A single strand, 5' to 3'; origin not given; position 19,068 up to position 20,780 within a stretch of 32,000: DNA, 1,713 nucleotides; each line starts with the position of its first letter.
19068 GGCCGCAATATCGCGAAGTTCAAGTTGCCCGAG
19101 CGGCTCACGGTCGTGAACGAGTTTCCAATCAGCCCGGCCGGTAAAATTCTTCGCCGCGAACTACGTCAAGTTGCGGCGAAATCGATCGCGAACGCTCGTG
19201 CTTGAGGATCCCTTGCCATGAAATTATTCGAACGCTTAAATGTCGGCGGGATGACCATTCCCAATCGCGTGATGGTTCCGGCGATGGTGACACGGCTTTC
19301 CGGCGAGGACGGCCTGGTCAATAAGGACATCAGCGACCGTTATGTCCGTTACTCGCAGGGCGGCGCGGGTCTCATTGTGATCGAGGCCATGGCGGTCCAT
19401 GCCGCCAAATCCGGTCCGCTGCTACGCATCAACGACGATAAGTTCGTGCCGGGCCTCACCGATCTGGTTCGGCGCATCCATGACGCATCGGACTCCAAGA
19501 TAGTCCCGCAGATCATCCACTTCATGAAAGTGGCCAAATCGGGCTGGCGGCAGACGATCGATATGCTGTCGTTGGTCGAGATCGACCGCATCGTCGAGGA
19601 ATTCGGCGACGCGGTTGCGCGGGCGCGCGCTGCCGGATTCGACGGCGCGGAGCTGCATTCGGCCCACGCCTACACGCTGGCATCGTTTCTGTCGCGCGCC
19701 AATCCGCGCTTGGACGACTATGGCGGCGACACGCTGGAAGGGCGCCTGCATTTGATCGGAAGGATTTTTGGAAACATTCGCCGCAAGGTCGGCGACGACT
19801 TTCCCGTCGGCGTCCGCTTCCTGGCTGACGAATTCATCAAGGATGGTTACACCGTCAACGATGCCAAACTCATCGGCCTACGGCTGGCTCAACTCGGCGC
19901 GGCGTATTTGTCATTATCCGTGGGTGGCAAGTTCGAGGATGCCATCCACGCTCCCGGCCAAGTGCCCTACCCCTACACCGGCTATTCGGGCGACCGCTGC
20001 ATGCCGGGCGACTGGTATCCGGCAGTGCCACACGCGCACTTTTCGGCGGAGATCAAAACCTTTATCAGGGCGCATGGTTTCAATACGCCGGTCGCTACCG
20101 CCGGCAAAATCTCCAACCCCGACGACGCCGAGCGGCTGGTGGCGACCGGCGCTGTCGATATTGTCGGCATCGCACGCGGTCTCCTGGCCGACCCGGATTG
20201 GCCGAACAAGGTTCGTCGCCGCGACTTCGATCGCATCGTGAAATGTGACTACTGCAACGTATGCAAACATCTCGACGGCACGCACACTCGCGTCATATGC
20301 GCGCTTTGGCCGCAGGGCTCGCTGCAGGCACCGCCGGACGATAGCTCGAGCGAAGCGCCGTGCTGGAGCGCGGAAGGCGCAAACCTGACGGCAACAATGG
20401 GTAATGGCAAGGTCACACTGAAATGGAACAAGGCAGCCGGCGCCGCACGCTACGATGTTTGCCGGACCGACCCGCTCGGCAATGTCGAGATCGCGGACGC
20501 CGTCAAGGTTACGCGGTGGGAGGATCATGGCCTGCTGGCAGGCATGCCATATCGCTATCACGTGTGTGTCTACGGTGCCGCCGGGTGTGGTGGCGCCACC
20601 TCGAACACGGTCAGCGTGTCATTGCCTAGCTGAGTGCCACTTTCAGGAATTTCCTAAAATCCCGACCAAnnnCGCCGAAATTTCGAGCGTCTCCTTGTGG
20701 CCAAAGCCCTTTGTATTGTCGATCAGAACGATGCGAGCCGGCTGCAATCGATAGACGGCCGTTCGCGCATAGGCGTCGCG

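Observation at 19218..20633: Old-yellow-enzyme homologue with an Fe-S motif, no NAD(P)H/FAD domain, and a C-terminal FN3-like domain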

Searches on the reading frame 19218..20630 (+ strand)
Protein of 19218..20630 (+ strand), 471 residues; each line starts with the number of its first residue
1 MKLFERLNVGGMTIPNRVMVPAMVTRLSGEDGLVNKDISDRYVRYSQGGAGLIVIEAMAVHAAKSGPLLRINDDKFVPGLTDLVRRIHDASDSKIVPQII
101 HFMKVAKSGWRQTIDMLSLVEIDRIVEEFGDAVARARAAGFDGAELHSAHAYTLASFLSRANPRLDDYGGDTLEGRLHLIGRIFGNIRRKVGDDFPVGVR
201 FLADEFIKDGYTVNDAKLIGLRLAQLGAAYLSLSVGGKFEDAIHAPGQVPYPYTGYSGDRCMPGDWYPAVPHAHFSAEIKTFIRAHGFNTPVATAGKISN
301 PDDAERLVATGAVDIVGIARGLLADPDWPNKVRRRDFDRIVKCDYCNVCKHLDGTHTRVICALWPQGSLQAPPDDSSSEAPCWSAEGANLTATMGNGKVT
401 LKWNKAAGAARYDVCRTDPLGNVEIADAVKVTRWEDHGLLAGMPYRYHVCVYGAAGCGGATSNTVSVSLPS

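Call 3: search_protein_families(library=pfam, proteins=[window:19218-20630:+], max_evalue=10)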
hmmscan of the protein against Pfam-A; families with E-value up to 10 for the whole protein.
window:19218-20630:+ (471 aa): 4 families
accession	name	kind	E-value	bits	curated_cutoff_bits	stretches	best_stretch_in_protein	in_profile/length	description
PF00724.26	Oxidored_FMN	-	1.3e-39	136.9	27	2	2-216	1-240/342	NADH:flavin oxidoreductase / NADH oxidase family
PF25296.1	Decapeptide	-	0.17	12.2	45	1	203-229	4-30/74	Decapeptide repeat region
PF01207.24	Dus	-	0.18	11.3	20.4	1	288-338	183-236/311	Dihydrouridine synthase (Dus)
PF19698.5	DUF6197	-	0.21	12.3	24.6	1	351-437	9-93/111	Family of unknown function (DUF6197)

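Call 4: search_protein_families(library=ncbifam, proteins=[window:19218-20630:+], max_evalue=10)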
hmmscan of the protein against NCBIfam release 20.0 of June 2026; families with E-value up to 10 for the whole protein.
window:19218-20630:+ (471 aa): 9 families
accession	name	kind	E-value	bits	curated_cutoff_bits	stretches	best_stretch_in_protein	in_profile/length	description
NF041087.1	bile_acid_BaiCD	equivalog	1.4e-48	165.5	825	2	2-236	3-252/642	bile acid Fe-S flavoenzyme BaiCD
TIGR03997.1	mycofact_OYE_2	equivalog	1.2e-46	159.4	793.15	2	2-239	1-255/645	mycofactocin system FadH/OYE family oxidoreductase 2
NF045592.1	bili_reduct_N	equivalog_domain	6.7e-35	120.9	425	2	107-359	122-358/363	bilirubin reductase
NF045599.1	bili_reduct_long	exception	3e-34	118.3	750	1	3-362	1-362/641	bilirubin reductase, long form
NF006101.0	PRK08255.1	equivalog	7e-33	113.7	1078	3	113-240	537-664/768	bifunctional salicylyl-CoA 5-hydroxylase/oxidoreductase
NF010047.0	PRK13523.1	equivalog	3.5e-31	108.5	431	2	1-244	3-259/339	NADPH dehydrogenase NamA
NF007899.0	PRK10605.1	subfamily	1.4e-25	90.3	403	3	116-194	151-229/365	N-ethylmaleimide reductase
TIGR03996.1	mycofact_OYE_1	hypoth_equivalog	8.4e-20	70.8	627.9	2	116-366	129-355/633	mycofactocin system FadH/OYE family oxidoreductase 1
TIGR00737.1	nifR3_yhdG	equivalog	0.04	13.1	293.3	1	287-326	192-229/319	tRNA dihydrouridine synthase DusB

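Call 5: search_solved_structures(query=window:19218-20630:+, max_evalue=0.01, show_alignments=3)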
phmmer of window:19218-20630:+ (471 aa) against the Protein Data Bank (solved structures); distinct sequences matched with E-value up to 0.01: 140 (the best 60 are shown).
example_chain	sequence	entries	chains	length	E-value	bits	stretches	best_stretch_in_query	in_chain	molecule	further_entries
7o0t_A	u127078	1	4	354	1.8e-27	99.7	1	117-334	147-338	NADH:flavin oxidoreductase/NADH oxidase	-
5nux_A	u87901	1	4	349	6.7e-26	94.5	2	120-239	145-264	Chromate reductase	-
5ogt_A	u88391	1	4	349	7.1e-26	94.4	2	120-239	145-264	Chromate reductase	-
3hf3_A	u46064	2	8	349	8.1e-26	94.2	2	120-239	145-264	Chromate reductase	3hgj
8uaj_A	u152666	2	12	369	1.1e-25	93.8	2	120-239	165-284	NADPH dehydrogenase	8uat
9iuv_A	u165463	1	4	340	1.4e-24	90.2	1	3-253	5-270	NADPH dehydrogenase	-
8e5h_A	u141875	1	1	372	2.8e-22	82.6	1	116-231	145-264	NADH:flavin oxidoreductase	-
3gr7_A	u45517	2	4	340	5.8e-22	81.5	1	3-241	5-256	NADPH dehydrogenase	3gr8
8auh_A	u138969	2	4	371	7.1e-22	81.2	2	117-240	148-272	NADH:flavin oxidoreductase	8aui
5cpl_A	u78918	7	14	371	7.8e-22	81.1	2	117-240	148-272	Xenobiotic reductase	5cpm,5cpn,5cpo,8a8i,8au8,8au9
5n6q_A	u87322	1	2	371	7.8e-22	81.1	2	117-240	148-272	NADH:flavin oxidoreductase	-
5ocs_A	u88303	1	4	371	1.3e-21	80.4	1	122-252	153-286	Putative NADH-depentdent flavin oxidoreductase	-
8auf_A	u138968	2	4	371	2.9e-21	79.2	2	117-240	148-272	NADH:flavin oxidoreductase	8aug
3krz_A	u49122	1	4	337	4.5e-21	78.6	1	7-238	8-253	NADH:flavin oxidoreductase/NADH oxidase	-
3kru_A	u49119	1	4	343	4.7e-21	78.5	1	7-238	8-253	NADH:flavin oxidoreductase/NADH oxidase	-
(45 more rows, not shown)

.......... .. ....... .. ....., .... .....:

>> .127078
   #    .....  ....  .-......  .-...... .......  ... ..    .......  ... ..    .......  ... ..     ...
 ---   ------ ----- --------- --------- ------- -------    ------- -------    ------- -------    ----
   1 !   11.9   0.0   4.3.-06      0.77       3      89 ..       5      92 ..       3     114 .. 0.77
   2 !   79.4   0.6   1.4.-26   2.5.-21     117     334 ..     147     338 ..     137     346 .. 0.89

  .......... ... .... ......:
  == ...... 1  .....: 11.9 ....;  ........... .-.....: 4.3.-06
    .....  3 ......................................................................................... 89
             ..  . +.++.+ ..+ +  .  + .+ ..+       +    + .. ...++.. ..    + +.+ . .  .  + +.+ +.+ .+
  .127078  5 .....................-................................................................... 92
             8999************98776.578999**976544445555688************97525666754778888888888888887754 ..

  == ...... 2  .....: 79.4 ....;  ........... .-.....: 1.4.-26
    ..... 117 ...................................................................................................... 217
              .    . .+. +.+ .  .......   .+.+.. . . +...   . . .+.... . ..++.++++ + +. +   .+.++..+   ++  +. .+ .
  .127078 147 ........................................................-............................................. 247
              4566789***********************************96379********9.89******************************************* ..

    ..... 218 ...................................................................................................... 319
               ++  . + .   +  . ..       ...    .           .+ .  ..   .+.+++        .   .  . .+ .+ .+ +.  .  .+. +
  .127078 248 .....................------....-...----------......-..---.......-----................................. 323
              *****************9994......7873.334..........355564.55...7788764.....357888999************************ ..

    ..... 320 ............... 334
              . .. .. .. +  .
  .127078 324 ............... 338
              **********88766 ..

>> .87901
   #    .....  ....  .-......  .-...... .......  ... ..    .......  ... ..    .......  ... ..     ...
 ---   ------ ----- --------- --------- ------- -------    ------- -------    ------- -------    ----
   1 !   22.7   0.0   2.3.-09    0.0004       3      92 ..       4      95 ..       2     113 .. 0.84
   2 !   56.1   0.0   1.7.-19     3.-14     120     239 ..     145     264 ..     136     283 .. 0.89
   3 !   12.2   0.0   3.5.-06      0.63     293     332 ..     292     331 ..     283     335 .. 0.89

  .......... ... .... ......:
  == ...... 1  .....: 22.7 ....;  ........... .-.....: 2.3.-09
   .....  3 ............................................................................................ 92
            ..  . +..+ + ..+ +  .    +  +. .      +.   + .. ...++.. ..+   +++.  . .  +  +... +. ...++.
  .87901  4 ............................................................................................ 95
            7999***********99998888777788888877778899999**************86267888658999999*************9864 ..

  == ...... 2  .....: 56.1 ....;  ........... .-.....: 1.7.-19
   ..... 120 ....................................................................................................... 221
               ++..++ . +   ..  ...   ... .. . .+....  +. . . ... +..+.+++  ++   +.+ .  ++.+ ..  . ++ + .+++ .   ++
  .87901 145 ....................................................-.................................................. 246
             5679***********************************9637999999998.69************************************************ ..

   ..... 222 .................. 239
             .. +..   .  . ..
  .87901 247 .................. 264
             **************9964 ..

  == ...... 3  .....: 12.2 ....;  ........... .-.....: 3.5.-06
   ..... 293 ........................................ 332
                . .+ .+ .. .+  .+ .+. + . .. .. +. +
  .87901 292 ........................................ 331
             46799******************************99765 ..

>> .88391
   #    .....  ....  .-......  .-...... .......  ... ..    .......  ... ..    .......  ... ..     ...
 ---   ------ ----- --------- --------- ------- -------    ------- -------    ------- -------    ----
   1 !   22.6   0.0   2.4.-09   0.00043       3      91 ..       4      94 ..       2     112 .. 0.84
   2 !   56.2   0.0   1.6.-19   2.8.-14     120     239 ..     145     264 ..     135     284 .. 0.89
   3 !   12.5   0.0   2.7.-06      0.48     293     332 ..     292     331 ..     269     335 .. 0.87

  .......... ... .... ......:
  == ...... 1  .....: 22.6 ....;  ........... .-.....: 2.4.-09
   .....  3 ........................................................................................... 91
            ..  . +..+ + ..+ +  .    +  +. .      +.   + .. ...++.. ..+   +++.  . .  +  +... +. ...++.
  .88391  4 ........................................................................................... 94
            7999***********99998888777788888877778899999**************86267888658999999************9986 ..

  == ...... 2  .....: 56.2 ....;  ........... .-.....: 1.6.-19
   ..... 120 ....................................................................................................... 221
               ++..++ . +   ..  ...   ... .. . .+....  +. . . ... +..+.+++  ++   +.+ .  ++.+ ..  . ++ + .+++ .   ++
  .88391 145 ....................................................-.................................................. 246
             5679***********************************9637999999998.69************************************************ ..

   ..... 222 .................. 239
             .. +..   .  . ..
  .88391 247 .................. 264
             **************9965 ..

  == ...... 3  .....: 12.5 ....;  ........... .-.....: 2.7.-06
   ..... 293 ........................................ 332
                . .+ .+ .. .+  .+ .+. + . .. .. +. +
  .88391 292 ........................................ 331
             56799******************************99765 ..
